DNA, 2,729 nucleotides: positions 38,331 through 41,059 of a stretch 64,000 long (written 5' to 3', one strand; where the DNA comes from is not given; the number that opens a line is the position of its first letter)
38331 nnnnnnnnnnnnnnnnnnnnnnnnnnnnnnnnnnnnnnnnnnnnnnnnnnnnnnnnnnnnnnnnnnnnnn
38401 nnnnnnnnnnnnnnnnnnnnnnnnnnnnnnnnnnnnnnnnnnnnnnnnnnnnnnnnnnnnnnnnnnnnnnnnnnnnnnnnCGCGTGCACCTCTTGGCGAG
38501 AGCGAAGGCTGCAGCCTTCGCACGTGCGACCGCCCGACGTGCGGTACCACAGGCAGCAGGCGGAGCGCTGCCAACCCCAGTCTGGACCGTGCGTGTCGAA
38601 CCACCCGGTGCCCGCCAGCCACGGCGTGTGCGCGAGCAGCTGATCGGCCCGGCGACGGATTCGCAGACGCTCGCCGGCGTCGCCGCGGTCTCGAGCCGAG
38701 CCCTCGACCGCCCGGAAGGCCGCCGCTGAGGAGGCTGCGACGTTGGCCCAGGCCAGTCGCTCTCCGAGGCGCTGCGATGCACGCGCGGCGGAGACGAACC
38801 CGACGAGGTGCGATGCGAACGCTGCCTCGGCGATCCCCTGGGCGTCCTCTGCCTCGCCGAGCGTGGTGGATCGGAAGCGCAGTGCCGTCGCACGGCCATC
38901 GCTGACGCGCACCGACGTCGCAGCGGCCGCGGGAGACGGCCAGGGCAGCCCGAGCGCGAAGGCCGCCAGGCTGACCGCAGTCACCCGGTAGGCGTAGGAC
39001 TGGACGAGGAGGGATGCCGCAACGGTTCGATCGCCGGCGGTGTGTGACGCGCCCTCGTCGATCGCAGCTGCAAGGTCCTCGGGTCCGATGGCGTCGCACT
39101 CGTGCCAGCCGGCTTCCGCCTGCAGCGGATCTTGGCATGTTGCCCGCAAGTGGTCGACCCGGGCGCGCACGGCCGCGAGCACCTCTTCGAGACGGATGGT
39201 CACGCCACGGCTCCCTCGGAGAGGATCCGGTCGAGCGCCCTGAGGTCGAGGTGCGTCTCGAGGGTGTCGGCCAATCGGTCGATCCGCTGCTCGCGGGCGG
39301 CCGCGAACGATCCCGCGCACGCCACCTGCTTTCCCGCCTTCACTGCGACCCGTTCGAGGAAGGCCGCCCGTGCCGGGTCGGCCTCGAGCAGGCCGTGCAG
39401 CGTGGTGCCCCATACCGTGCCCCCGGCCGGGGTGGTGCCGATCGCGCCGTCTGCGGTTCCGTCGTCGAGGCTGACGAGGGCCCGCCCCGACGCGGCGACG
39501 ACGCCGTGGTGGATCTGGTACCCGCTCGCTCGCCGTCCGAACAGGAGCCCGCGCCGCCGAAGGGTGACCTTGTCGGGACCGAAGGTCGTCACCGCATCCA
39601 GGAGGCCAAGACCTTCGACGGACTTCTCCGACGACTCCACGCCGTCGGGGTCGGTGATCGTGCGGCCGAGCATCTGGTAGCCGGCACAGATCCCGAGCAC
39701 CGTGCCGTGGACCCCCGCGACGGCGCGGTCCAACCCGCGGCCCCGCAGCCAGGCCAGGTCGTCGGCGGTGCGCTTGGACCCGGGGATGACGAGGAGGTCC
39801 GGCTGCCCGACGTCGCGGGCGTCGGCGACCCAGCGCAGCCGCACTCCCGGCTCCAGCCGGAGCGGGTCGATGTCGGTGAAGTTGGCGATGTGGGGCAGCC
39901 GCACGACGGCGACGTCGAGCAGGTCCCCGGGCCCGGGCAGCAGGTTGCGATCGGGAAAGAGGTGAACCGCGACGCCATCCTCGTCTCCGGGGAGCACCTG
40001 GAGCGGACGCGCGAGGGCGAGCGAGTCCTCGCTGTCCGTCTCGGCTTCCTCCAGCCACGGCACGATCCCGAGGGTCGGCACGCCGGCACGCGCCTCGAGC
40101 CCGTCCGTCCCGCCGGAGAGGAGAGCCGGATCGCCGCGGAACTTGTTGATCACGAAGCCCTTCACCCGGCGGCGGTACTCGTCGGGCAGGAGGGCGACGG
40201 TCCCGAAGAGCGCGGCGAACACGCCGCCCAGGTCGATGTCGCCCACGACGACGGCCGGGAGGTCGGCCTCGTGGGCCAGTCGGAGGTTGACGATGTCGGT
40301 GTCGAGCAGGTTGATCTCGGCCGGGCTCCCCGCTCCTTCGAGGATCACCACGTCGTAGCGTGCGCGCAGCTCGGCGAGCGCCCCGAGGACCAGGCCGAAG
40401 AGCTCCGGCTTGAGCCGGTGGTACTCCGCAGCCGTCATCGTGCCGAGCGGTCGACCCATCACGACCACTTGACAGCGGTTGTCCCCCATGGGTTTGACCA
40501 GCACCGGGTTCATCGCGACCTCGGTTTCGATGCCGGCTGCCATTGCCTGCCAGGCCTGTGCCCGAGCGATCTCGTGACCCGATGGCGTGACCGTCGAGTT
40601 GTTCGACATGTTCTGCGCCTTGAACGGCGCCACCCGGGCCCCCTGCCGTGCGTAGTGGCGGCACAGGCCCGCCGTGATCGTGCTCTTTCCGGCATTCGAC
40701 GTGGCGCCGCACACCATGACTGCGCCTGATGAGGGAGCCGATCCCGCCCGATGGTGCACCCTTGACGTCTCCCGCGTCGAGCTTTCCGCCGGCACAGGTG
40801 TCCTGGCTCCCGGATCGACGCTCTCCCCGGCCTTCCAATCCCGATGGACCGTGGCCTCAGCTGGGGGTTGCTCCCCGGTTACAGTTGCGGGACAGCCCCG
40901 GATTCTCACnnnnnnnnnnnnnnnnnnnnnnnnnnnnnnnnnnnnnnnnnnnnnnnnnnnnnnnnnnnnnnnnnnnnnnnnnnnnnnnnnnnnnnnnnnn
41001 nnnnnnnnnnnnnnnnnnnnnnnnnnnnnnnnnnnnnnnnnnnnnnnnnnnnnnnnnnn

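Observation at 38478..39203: FhuF-type [2Fe-2S] protein translationally locked between cobQ and cobN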

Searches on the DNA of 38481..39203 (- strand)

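Call 28: search_rna_families(sources=[L001, L004, L008, L013, L019, L023, L029], threshold=gathering)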
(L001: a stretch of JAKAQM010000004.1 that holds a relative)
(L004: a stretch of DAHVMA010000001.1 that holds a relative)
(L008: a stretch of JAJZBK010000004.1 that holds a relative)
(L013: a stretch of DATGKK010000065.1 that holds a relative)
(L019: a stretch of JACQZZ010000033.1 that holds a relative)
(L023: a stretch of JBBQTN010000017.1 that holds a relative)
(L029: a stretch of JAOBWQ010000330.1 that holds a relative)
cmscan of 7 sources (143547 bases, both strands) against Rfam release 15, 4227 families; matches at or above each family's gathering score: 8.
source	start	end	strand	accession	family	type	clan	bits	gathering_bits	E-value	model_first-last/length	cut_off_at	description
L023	18657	18844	+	RF00174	Cobalamin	Cis-reg; riboswitch;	CL00101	102.1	31.5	4.6e-24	1-189/189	no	Cobalamin riboswitch aptamer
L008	8268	8436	+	RF00174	Cobalamin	Cis-reg; riboswitch;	CL00101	92.4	31.5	2.7e-21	1-189/189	no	Cobalamin riboswitch aptamer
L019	4692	4872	+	RF00174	Cobalamin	Cis-reg; riboswitch;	CL00101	88.3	31.5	4e-20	1-189/189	no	Cobalamin riboswitch aptamer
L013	8318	8441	+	RF00174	Cobalamin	Cis-reg; riboswitch;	CL00101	86.9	31.5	1.1e-19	45-169/189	no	Cobalamin riboswitch aptamer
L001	8248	8433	+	RF00174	Cobalamin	Cis-reg; riboswitch;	CL00101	86.7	31.5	1.2e-19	1-189/189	no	Cobalamin riboswitch aptamer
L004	8311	8435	+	RF00174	Cobalamin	Cis-reg; riboswitch;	CL00101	83.1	31.5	1.3e-18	45-169/189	no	Cobalamin riboswitch aptamer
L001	4734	4899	-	RF00174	Cobalamin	Cis-reg; riboswitch;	CL00101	39.9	31.5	2.9e-06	1-189/189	no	Cobalamin riboswitch aptamer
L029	5366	5496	+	RF00174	Cobalamin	Cis-reg; riboswitch;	CL00101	32.9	31.5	0.0003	1-189/189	no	Cobalamin riboswitch aptamer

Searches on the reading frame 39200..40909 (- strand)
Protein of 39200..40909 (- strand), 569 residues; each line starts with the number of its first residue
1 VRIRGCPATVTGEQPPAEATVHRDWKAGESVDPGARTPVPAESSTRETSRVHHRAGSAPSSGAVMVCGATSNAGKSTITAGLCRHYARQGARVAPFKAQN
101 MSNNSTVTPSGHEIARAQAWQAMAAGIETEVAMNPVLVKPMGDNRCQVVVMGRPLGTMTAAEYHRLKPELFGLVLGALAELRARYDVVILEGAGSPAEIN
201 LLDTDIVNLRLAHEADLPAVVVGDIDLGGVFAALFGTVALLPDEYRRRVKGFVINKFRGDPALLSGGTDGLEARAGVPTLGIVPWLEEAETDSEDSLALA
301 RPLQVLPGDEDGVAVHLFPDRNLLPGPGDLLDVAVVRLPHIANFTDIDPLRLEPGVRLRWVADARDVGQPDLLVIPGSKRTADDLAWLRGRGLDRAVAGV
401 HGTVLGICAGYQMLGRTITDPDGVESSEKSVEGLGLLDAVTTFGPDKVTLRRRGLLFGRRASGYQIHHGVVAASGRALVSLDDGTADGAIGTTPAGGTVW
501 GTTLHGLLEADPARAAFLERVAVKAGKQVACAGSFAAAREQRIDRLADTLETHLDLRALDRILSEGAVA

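Call 5: search_protein_families(library=pfam, proteins=[window:39200-40909:-], max_evalue=1)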
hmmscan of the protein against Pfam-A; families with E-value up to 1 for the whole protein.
window:39200-40909:- (569 aa): 6 families
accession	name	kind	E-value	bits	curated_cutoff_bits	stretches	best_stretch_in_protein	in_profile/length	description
PF07685.20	GATase_3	-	2.3e-44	151.8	27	1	332-511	1-194/196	CobB/CobQ-like glutamine amidotransferase domain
PF01656.29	CbiA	-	4.1e-21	75.7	25.4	1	64-291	1-118/125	CobQ/CobB/MinD/ParA nucleotide binding domain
PF13500.12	AAA_26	-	8.5e-14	52.3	27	1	63-289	2-194/198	AAA domain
PF13191.12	AAA_16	-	0.052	14.5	32.6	1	48-122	9-77/167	AAA ATPase domain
PF13481.12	AAA_25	-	0.067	13.2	27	1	61-94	32-64/195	AAA domain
PF07015.17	VirC1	-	0.25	11.1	24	1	65-120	5-57/231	VirC1 protein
